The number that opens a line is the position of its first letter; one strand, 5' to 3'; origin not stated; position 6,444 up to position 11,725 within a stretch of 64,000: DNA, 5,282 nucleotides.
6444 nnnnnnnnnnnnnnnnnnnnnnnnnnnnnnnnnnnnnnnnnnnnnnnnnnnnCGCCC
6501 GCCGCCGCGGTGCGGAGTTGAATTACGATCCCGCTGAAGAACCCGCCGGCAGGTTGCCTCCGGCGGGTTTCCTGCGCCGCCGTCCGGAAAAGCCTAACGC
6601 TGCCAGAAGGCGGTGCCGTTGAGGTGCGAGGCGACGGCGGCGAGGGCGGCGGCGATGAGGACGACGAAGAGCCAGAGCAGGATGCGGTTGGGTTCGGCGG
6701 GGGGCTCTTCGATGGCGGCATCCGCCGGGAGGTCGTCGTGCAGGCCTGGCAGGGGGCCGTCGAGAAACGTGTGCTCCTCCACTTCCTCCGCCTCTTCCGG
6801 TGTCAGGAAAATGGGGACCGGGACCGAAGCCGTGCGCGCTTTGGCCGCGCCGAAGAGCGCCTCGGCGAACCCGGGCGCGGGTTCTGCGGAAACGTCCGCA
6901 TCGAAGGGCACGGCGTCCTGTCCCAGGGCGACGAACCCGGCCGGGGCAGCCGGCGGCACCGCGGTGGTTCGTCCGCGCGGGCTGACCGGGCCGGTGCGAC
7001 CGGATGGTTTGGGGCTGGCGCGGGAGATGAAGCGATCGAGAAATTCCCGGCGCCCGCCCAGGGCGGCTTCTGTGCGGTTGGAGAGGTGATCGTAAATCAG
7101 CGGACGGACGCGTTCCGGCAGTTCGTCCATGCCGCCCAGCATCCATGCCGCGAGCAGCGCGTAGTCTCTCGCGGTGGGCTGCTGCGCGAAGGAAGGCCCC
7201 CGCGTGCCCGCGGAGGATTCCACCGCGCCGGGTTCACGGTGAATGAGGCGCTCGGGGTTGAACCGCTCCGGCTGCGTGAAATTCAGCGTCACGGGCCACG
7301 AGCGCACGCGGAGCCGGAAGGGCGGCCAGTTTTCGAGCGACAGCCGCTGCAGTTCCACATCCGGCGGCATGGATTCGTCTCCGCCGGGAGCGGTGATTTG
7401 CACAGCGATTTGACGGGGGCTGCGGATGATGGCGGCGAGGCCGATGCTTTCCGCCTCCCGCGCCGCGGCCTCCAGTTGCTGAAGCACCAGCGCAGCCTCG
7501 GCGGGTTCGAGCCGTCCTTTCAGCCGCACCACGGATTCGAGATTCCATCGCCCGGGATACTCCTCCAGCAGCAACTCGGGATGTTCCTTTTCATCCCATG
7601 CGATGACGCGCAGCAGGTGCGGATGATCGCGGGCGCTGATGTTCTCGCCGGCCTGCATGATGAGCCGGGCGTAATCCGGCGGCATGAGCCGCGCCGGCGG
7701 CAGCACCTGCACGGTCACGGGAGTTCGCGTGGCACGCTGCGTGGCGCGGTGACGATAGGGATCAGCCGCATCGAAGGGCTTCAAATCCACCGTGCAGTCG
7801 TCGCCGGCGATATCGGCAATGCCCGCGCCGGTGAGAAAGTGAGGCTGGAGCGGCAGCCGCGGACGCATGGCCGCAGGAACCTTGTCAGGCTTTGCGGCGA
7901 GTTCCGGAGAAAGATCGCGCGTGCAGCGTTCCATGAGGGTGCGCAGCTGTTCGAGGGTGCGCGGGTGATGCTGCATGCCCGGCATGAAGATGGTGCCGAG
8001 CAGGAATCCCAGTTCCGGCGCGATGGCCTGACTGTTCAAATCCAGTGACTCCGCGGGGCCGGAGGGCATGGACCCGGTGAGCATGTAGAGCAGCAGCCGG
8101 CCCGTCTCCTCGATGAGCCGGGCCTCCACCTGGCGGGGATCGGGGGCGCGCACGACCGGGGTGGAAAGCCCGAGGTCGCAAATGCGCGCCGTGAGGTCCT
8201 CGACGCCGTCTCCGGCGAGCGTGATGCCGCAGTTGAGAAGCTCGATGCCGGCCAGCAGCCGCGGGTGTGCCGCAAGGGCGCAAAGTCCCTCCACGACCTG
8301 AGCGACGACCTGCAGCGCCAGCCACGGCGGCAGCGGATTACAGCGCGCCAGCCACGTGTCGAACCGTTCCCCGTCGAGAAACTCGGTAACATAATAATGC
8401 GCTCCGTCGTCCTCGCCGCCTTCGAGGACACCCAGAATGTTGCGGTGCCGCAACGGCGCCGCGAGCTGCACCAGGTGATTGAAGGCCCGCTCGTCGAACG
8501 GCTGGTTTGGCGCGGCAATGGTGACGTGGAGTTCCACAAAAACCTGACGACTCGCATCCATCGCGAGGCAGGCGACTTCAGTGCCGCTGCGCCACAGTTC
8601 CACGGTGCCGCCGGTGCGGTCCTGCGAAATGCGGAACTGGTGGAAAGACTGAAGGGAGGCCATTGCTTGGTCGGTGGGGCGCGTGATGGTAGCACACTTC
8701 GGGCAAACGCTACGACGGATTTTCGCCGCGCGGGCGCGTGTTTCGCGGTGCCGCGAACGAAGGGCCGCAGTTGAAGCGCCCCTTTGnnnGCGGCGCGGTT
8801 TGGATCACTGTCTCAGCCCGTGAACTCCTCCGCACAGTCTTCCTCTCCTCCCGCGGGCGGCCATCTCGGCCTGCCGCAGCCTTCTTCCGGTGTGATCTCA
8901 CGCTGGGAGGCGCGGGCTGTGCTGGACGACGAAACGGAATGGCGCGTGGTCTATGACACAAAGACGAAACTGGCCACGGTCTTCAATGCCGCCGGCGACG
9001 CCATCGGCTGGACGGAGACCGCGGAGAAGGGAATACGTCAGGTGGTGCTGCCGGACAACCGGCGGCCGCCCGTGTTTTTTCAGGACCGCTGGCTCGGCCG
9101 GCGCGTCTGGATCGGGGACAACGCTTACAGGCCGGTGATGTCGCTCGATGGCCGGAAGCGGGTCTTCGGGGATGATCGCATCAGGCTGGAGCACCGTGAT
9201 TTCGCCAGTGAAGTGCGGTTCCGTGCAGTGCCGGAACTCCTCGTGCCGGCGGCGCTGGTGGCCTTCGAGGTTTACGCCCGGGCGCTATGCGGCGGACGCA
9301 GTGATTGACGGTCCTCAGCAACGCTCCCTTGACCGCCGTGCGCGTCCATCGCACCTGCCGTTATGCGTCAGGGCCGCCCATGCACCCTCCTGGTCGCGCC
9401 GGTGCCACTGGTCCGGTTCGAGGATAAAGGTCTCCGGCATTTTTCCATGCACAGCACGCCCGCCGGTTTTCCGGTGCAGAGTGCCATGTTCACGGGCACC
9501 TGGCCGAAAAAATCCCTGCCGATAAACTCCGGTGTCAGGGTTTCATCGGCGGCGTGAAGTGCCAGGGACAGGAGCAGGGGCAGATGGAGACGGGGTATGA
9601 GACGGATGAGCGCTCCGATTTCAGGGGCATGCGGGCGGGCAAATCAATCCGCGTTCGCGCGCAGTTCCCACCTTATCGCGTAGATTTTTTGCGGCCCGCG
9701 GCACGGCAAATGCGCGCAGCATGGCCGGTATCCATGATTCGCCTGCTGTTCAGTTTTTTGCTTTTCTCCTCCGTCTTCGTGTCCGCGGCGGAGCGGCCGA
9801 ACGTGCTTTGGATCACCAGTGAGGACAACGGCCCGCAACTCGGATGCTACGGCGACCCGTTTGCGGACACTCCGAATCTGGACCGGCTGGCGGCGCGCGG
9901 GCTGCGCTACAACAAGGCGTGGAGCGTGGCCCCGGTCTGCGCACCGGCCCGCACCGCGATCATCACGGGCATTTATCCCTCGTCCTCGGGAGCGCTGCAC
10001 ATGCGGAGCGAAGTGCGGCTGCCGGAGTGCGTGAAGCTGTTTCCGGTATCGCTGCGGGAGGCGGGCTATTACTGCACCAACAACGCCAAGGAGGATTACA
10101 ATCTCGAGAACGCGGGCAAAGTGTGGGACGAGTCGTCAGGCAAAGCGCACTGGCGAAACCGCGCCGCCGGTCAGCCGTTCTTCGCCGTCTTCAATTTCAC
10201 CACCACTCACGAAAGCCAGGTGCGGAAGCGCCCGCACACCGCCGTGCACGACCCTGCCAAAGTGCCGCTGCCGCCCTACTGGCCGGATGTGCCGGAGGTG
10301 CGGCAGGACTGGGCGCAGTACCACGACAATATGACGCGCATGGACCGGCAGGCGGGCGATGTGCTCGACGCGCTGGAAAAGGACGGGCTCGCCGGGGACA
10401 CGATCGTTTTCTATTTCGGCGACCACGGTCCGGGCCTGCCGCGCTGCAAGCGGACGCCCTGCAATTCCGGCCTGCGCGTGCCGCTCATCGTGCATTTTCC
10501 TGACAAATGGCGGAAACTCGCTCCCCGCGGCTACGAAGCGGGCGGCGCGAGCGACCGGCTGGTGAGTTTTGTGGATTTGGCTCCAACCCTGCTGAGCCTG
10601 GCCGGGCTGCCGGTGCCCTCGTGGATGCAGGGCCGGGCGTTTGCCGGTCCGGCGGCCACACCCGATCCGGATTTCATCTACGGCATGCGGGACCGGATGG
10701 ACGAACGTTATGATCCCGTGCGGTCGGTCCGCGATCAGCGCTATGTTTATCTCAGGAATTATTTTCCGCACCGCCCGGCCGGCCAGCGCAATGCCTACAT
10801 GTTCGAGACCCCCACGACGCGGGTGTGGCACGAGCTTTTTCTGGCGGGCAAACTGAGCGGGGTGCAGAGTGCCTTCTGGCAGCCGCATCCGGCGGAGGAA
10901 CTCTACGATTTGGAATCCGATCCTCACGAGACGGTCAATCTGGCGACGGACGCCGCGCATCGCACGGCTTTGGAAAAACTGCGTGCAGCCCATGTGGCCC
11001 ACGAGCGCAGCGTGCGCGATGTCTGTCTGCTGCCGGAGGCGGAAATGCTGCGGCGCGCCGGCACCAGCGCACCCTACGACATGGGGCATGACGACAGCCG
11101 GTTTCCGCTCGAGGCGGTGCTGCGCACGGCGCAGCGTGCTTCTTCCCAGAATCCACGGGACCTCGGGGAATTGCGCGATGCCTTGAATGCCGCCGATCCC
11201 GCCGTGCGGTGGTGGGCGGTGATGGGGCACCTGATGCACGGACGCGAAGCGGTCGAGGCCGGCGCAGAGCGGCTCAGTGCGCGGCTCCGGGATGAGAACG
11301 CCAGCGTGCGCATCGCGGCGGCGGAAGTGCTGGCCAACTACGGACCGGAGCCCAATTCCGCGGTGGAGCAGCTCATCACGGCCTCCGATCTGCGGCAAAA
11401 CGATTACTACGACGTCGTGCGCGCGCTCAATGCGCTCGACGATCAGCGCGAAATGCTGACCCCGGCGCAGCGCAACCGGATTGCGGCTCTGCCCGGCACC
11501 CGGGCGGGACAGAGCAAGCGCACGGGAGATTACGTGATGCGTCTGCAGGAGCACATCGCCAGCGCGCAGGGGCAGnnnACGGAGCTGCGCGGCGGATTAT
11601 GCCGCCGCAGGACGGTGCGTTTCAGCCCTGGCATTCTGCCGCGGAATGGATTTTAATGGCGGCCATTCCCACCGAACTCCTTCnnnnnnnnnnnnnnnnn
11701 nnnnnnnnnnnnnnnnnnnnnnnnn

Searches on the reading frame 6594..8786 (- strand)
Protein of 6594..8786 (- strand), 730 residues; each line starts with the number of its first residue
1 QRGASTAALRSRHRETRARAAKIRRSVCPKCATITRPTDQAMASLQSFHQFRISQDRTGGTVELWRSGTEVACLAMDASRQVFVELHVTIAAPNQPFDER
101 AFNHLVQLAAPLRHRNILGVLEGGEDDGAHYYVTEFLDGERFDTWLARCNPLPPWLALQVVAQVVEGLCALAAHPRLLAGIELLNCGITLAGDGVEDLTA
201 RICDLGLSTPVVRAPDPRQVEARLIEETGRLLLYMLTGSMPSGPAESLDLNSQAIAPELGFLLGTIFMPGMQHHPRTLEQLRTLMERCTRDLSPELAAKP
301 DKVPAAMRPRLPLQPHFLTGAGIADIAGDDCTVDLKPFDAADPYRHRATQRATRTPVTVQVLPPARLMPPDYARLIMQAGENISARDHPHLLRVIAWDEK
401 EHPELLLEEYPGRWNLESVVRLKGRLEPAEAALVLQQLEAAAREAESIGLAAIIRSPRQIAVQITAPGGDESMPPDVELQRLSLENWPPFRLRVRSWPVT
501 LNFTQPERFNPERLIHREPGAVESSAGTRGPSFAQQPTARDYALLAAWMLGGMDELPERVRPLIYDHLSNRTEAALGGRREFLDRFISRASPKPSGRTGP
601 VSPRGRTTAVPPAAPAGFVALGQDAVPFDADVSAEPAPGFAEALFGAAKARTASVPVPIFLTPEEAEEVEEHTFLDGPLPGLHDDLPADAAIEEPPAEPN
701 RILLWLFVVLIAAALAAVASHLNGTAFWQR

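Call 57: search_protein_families(library=pfam, proteins=[window:6594-8786:-], max_evalue=0.001)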
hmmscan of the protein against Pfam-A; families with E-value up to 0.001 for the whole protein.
window:6594-8786:- (730 aa): 1 family
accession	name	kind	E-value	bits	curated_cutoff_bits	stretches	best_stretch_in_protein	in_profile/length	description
PF07714.23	PK_Tyr_Ser-Thr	-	0.00032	20.5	23.1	0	99-211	45-152/258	Protein tyrosine and serine/threonine kinase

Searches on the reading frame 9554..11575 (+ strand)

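Call 57: search_protein_families(library=pfam, proteins=[window:9554-11575:+], max_evalue=0.001)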
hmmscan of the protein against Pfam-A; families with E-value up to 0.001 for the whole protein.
window:9554-11575:+ (674 aa): 4 families
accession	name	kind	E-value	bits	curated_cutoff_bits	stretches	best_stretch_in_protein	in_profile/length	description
PF00884.28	Sulfatase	-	1.4e-39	136.7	25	2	177-351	132-300/301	Sulfatase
PF16347.10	SGSH_C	-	3.1e-12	47.3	29.3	1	299-364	8-65/154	N-sulphoglucosamine sulphohydrolase, C-terminal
PF01663.27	Phosphodiest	-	1.5e-07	31.8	23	1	103-292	17-220/342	Type I phosphodiesterase / nucleotide pyrophosphatase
PF13646.12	HEAT_2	-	3.5e-06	27.6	27.7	1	540-624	4-81/88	HEAT repeats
